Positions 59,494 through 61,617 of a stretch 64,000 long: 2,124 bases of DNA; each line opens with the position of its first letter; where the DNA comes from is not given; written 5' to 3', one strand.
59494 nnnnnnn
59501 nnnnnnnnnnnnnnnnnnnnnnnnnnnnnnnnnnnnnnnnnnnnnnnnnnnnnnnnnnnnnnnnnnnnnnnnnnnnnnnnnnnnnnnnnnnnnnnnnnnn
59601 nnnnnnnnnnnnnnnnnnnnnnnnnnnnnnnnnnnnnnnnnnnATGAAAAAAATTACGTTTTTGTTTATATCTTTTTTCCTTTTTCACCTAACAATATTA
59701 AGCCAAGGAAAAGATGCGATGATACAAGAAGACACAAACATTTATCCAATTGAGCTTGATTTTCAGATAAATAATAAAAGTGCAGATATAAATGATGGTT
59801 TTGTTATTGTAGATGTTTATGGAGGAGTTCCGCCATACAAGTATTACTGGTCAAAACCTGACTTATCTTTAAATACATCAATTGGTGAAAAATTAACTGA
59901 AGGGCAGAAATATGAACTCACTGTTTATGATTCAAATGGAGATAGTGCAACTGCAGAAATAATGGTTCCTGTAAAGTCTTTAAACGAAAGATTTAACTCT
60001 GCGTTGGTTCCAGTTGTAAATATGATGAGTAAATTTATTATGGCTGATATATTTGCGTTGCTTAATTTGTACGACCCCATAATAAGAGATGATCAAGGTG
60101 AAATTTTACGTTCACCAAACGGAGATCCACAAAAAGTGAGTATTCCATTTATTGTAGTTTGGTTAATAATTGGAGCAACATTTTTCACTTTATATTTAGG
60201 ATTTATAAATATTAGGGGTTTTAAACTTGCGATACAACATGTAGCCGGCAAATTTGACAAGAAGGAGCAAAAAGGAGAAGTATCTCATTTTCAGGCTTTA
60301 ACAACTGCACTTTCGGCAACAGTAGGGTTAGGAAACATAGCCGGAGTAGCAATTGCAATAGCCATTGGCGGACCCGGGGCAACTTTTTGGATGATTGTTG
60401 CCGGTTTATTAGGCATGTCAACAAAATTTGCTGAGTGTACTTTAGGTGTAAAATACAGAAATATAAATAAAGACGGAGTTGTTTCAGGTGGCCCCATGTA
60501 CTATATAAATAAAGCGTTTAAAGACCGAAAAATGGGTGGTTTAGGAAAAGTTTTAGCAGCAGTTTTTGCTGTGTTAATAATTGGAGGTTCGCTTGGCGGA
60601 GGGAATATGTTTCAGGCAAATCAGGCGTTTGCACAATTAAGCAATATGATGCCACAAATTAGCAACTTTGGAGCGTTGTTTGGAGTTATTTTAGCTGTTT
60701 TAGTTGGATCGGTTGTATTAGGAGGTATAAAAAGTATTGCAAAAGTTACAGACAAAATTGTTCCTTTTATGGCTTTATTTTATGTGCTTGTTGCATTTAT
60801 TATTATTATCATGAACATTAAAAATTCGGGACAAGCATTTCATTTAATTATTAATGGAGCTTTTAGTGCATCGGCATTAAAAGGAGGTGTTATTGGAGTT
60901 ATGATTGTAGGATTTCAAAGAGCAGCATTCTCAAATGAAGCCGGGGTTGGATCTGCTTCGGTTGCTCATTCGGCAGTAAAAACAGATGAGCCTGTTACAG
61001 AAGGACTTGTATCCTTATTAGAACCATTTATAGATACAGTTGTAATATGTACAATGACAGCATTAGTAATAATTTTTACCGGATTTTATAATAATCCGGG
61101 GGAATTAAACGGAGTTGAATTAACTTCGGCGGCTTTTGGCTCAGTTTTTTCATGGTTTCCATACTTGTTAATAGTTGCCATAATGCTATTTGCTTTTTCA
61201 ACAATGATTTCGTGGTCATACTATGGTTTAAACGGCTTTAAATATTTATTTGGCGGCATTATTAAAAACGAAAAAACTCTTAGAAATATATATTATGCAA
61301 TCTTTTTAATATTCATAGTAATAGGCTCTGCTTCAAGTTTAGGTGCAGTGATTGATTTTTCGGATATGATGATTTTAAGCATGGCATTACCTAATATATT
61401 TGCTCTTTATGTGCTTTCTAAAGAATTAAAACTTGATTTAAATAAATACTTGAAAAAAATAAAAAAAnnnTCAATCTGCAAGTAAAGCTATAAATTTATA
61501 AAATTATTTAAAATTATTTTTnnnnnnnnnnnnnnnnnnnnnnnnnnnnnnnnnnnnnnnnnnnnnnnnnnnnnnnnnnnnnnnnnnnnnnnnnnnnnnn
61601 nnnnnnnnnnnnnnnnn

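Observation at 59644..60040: Amino-acid:cation symporter with an extra N-terminal secreted SprB-repeat-like domain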

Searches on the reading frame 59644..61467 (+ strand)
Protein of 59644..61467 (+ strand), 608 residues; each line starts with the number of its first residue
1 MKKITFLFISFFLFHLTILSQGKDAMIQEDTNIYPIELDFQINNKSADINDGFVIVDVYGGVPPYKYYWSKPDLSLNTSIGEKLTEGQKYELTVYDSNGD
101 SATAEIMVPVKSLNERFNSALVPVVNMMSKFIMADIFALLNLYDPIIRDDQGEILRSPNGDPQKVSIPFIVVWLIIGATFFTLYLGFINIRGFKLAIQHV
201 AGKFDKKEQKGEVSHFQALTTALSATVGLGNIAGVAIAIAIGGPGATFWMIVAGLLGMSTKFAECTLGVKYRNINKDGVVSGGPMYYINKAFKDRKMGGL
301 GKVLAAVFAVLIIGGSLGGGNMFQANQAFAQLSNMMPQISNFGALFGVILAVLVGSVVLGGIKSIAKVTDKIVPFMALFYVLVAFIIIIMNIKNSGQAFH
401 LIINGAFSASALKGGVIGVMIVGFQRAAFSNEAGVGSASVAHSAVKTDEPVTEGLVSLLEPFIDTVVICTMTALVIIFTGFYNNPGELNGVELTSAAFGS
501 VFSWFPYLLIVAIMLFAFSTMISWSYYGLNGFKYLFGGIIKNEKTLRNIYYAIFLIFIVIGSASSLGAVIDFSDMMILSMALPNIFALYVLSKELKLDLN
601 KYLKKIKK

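Call 3: search_protein_families(library=pfam, proteins=[window:59644-61467:+], max_evalue=1)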
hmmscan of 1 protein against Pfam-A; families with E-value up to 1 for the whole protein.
window:59644-61467:+ (608 aa): 2 families
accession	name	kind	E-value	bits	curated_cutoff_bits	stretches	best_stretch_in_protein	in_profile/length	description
PF01235.23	Na_Ala_symp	-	1.9e-125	419.7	24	1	205-607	5-384/392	Sodium:alanine symporter family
PF13573.12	SprB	-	0.0026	17.8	28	1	50-72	13-35/37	SprB repeat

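Call 4: search_protein_families(library=ncbifam, proteins=[window:59644-61467:+], max_evalue=1)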
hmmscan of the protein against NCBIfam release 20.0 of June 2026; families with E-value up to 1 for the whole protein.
window:59644-61467:+ (608 aa): 1 family
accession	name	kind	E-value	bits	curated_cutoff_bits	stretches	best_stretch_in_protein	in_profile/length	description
TIGR00835.1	agcS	subfamily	2.8e-123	411.9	272.65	1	170-602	4-424/424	amino acid carrier protein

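Call 5: search_solved_structures(query=window:59644-61467:+, max_evalue=0.01, show_alignments=1)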
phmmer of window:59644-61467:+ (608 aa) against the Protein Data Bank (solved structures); distinct sequences matched with E-value up to 0.01: 1.
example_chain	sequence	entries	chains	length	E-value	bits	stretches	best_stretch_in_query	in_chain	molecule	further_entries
6cse_M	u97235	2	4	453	1.6e-88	301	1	168-594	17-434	Sodium/alanine symporter AgcS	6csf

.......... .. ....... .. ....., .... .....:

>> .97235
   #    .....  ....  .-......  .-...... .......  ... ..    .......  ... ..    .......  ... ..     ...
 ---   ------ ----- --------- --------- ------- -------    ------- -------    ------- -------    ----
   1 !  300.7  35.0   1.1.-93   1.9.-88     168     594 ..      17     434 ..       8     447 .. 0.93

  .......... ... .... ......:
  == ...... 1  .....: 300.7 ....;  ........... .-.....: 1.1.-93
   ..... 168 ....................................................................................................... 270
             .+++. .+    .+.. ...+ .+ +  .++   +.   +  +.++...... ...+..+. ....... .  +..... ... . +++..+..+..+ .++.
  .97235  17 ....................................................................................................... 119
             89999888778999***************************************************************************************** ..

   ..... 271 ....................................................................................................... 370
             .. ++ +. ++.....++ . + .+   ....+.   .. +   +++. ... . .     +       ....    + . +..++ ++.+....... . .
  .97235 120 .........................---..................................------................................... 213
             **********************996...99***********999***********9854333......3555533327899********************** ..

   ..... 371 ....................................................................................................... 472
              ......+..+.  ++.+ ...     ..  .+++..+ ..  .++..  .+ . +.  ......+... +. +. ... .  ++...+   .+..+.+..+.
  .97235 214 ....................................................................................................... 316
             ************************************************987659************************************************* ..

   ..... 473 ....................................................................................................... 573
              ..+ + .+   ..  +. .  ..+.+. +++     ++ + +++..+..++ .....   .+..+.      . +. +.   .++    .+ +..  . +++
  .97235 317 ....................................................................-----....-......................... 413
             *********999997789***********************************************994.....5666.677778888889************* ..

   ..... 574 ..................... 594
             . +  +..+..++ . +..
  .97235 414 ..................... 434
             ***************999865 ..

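Call 7: find_homologous_proteins(query=window:59644-61467:+, max_evalue=1e-20)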
Query window:59644-61467:+ (608 aa): 8000 proteins with E <= 1e-20 among 8000 candidates; the best 120 are listed.
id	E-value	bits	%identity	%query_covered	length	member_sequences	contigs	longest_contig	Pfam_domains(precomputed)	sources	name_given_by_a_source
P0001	0.0e+0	1319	100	100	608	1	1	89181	PF01235.24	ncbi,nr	ncbi:MAG: amino acid carrier protein [Bacteroidales bacterium]|nr:amino acid carrier protein [Bacter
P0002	0.0e+0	1223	92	97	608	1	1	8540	PF01235.24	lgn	-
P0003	0.0e+0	1205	90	100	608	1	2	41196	PF01235.24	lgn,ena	-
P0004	0.0e+0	1107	83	100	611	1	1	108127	PF01235.24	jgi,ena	-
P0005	0.0e+0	1093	82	100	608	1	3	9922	PF01235.24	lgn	-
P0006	0.0e+0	1089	81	100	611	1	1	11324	PF01235.24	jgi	-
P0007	0.0e+0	1073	80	100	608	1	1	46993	PF01235.24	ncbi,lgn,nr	ncbi:MAG: amino acid carrier protein [Bacteroidales bacterium]|nr:amino acid carrier protein [Bacter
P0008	0.0e+0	1072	80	100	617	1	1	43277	PF01235.24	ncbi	-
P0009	0.0e+0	1055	79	100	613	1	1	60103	PF01235.24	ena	-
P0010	0.0e+0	1047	79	100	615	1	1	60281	PF01235.24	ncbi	-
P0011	0.0e+0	1021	75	100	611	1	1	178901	PF01235.24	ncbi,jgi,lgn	jgi:AGCS family alanine or glycine:cation symporter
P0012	9.2e-298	1007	74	100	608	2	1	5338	PF01235.24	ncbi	-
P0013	1.2e-297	1006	75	99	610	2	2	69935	PF01235.24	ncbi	-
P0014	3.8e-297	1005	76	97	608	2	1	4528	PF01235.24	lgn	-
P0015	3.3e-295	998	75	100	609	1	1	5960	PF01235.24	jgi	-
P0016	1.8e-292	989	77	94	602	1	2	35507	PF01235.24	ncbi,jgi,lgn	-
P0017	4.7e-292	988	74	96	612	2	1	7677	PF01235.24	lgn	-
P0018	1.4e-290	983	73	99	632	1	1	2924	PF01235.24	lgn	-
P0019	4.6e-285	965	74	97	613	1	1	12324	PF01235.24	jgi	-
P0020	4.0e-282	955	77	93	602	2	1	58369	PF01235.24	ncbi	-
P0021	7.8e-279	944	71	100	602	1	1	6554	PF01235.24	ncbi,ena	-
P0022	1.3e-277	940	71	100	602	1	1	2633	PF01235.24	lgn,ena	-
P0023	7.9e-277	938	71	100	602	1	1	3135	PF01235.24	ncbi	-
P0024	2.7e-269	913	69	96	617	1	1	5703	PF01235.24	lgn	-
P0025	2.8e-268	909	68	100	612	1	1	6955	PF01235.24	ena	-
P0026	8.7e-263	891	68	100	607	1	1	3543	PF01235.24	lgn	-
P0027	7.3e-262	888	70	97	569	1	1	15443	PF01235.24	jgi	-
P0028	2.0e-260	883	66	100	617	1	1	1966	PF01235.24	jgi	-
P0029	6.9e-260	882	67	100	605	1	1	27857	PF01235.24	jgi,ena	-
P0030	8.0e-260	882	70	94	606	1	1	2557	PF01235.24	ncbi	-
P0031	1.6e-259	881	70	94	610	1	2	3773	PF01235.24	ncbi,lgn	-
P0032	1.5e-255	867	67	94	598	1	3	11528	PF01235.24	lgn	-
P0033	4.4e-255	866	68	94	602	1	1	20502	PF01235.24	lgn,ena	-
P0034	7.4e-254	862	66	100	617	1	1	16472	PF01235.24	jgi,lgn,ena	-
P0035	1.3e-252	858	63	100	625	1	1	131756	PF01235.24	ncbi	-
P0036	7.0e-251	852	64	100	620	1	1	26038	PF01235.24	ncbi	-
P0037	7.9e-251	852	64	99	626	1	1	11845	PF01235.24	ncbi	-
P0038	3.6e-249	846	65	99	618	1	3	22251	PF01235.24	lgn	-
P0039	2.3e-247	840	65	96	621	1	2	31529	PF01235.24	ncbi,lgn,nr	ncbi:MAG: amino acid carrier protein [Bacteroidales bacterium]|nr:amino acid carrier protein [Bacter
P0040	3.1e-247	840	66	95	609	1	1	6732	PF01235.24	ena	-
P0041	5.1e-247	839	63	100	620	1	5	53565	PF01235.24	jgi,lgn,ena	-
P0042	6.1e-247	839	63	100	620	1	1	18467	PF01235.24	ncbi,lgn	-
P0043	2.3e-246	837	63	99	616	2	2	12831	PF01235.24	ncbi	-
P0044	8.4e-246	835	64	96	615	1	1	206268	PF01235.24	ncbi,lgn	-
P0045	1.6e-245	834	64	99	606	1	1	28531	PF01235.24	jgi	-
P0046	1.8e-245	834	66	94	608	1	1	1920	PF01235.24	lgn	-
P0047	5.4e-245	833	62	100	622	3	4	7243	PF01235.24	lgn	-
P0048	1.7e-244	831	65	96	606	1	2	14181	PF13573.13,PF01235.24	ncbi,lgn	-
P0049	3.0e-244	830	65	94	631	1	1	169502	PF01235.24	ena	-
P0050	4.8e-244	829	65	95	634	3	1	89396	PF13573.13,PF01235.24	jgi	jgi:alanine or glycine:cation symporter, AGCS family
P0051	1.7e-243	828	66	95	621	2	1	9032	PF01235.24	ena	-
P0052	2.2e-243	827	64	99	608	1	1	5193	PF01235.24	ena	-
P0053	2.4e-243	827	65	96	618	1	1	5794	PF01235.24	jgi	-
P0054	3.3e-243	827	62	100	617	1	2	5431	PF01235.24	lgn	-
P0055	4.6e-243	826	62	100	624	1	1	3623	PF01235.24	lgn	-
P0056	6.5e-243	826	66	93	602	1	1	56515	PF01235.24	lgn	-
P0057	7.4e-243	825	66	94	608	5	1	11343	PF01235.24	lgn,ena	-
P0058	1.1e-242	825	62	100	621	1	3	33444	PF01235.24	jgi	-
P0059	1.9e-242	824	63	98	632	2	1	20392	PF01235.24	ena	-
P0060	2.1e-242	824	63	100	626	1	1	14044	PF01235.24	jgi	-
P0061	3.0e-242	823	61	100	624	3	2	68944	PF01235.24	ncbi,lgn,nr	ncbi:MAG: alanine:cation symporter family protein [Bacteroidales bacterium]|nr:alanine:cation sympor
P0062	3.7e-242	823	65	94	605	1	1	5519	PF01235.24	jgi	-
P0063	7.3e-242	822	63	100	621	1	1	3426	PF01235.24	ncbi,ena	-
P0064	9.0e-242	822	66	94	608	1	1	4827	PF01235.24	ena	-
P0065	1.2e-241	821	63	100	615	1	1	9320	PF01235.24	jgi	jgi:alanine or glycine:cation symporter, AGCS family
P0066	1.3e-241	821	66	94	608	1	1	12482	PF01235.24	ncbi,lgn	ncbi:MAG: alanine/glycine:cation symporter family protein [Bacteroidota bacterium]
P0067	3.2e-241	820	65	95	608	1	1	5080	PF01235.24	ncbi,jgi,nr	ncbi:MAG: amino acid carrier protein [Bacteroidetes bacterium]|nr:MAG: amino acid carrier protein [B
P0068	4.2e-241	820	64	96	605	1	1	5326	PF01235.24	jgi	-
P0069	4.9e-241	819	63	97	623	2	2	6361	PF13573.13,PF01235.24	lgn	-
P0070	4.9e-241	819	65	94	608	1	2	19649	PF01235.24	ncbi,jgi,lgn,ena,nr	ncbi:MAG: amino acid carrier protein [Bacteroidetes bacterium]|nr:MAG: amino acid carrier protein [B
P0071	5.5e-241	819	63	99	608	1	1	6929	PF01235.24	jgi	-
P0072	7.9e-241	819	64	96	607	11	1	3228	PF01235.24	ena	-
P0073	1.1e-240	818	64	94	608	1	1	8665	PF01235.24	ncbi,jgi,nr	ncbi:MAG: amino acid carrier protein [Bacteroidetes bacterium 4572_117]|nr:MAG: amino acid carrier p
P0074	1.5e-240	818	62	100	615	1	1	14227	PF01235.24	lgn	-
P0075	2.8e-240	817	62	100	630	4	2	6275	PF01235.24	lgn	-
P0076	3.1e-240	817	63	99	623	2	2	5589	PF01235.24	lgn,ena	-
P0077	3.8e-240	817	64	95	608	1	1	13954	PF01235.24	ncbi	-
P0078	5.3e-240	816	63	99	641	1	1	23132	PF01235.24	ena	-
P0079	5.8e-240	816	62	98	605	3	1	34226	PF13573.13,PF01235.24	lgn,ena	-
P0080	6.6e-240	816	63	99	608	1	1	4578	PF01235.24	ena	-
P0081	6.9e-240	816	62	100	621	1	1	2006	PF01235.24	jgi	-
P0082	2.0e-239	814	63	99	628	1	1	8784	PF01235.24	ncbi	-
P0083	4.5e-239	813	63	99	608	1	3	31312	PF01235.24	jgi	-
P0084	7.0e-239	812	65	94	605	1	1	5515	PF01235.24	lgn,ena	-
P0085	1.1e-238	812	62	100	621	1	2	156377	PF13573.13,PF01235.24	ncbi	-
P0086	1.9e-238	811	63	98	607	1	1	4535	PF01235.24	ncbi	-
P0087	2.1e-238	811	64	96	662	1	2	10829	PF01235.24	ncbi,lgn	-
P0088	3.1e-238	810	64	94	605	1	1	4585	PF01235.24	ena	-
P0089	5.0e-238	810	64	94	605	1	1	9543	PF01235.24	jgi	jgi:AGCS family alanine or glycine:cation symporter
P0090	1.1e-237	808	62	100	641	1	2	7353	PF13573.13,PF01235.24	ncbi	-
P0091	2.0e-237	808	64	97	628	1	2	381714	PF01235.24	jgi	jgi:alanine or glycine:cation symporter, AGCS family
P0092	2.0e-237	808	63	100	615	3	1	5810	PF01235.24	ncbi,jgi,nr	ncbi:MAG: amino acid carrier protein [Chlorobi bacterium]|nr:amino acid carrier protein [Chlorobiota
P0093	2.1e-237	807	64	96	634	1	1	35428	PF13573.13,PF01235.24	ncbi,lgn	-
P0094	2.9e-237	807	61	99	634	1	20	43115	PF01235.24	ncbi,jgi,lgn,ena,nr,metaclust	ncbi:MAG: amino acid carrier protein [Bacteroidetes bacterium]|jgi:alanine or glycine:cation symport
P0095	4.5e-237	806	64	94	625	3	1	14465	PF01235.24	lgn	-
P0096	6.7e-237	806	63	96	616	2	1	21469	PF01235.24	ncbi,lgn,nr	ncbi:MAG: alanine:cation symporter family protein [Bacteroidales bacterium]|nr:alanine:cation sympor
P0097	9.2e-237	805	64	94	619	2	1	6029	PF01235.24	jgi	-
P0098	1.7e-236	805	62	100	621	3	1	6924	PF13573.13,PF01235.24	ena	-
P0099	1.4e-235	801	63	100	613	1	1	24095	PF01235.24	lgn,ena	-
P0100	2.1e-235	801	61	99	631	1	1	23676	PF01235.24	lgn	-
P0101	3.5e-235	800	63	96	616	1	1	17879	PF01235.24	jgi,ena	-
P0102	4.4e-235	800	60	99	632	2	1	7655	PF01235.24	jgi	-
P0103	2.4e-234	797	62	100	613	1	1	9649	PF01235.24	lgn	-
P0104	3.9e-234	797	65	94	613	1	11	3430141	PF01235.24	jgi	jgi:AGCS family alanine or glycine:cation symporter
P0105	2.3e-233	794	62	99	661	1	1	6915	PF01235.24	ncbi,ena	-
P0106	3.2e-233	794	61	98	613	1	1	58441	PF01235.24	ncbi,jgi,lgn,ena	-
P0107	5.0e-233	793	64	94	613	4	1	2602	PF01235.24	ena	-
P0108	5.5e-233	793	65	94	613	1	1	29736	PF01235.24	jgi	-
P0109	6.4e-233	793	63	94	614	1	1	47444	PF01235.24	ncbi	-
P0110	1.0e-232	792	62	95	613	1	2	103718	PF01235.24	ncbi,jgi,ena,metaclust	metaclust:\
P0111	1.2e-232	792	63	96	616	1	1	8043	PF01235.24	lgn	-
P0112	1.3e-232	792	64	94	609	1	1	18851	PF01235.24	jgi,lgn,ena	-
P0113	1.5e-232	791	63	96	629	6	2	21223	PF01235.24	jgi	jgi:AGCS family alanine or glycine:cation symporter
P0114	4.1e-232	790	63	95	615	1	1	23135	PF01235.24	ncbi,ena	-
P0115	4.2e-232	790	64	95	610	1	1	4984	PF01235.24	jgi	-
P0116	4.3e-232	790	64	94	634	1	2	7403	PF01235.24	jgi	jgi:AGCS family alanine or glycine:cation symporter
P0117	5.4e-232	790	61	100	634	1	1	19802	PF01235.24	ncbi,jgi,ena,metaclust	metaclust:\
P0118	9.9e-232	789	60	100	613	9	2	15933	PF01235.24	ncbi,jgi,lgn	jgi:AGCS family alanine or glycine:cation symporter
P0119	2.1e-231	788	62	94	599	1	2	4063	PF01235.24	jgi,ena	-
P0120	2.1e-231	788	60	100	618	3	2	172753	PF01235.24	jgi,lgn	jgi:AGCS family alanine or glycine:cation symporter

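Call 23: predict_structure(alignment_id=A1)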
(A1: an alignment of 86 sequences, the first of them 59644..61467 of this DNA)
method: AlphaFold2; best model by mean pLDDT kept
length: 608 residues; sequences in the alignment: 86
mean_pLDDT: 80.2   pTM: 0.79
mean pLDDT of the five models: 80.2, 80.1, 77.7, 75.6, 74.9
residues with pLDDT >= 90: 58; 70-90: 467; 50-70: 67; < 50: 16
segments of 3 or more residues with pLDDT < 50: 24-32
pLDDT, mean of each block of 10 residues (from residue 1): 81 76 44 68 72 84 85 84 82 86 85 75 81 79 75 79 79 86 89 86 71 77 69 77 81 87 89 78 86 88 91 82 82 81 86 83 69 81 89 84 70 56 70 58 79 89 88 89 78 84 83 79 84 86 87 89 71 80 89 91 86
secondary structure, 60 per line:
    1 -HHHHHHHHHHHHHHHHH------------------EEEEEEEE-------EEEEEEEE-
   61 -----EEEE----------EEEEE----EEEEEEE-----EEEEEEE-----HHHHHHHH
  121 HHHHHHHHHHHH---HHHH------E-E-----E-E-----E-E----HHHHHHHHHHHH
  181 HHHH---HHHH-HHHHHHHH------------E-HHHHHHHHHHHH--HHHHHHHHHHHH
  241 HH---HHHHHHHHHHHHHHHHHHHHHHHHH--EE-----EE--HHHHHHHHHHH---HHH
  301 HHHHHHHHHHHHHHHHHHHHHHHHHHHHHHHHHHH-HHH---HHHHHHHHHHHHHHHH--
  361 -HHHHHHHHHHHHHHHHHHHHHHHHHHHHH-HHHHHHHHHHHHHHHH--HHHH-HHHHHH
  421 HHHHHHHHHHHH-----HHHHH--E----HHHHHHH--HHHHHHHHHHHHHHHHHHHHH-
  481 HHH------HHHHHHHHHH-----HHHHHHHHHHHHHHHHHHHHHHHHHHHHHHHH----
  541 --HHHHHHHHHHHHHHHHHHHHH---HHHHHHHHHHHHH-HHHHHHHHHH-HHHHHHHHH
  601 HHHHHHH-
elements in order: H2-18 E37-44 E52-59 E66-69 E80-84 E89-95 E101-107 H113-132 H136-139 H169-184 H188-191 H193-200 H215-226 H229-242 H246-270 H284-294 H298-335 H343-358 H362-390 H392-407 H410-413 H415-432 H438-442 H450-456 H459-479 H490-499 H505-536 H543-563 H567-579 H581-590 H592-607
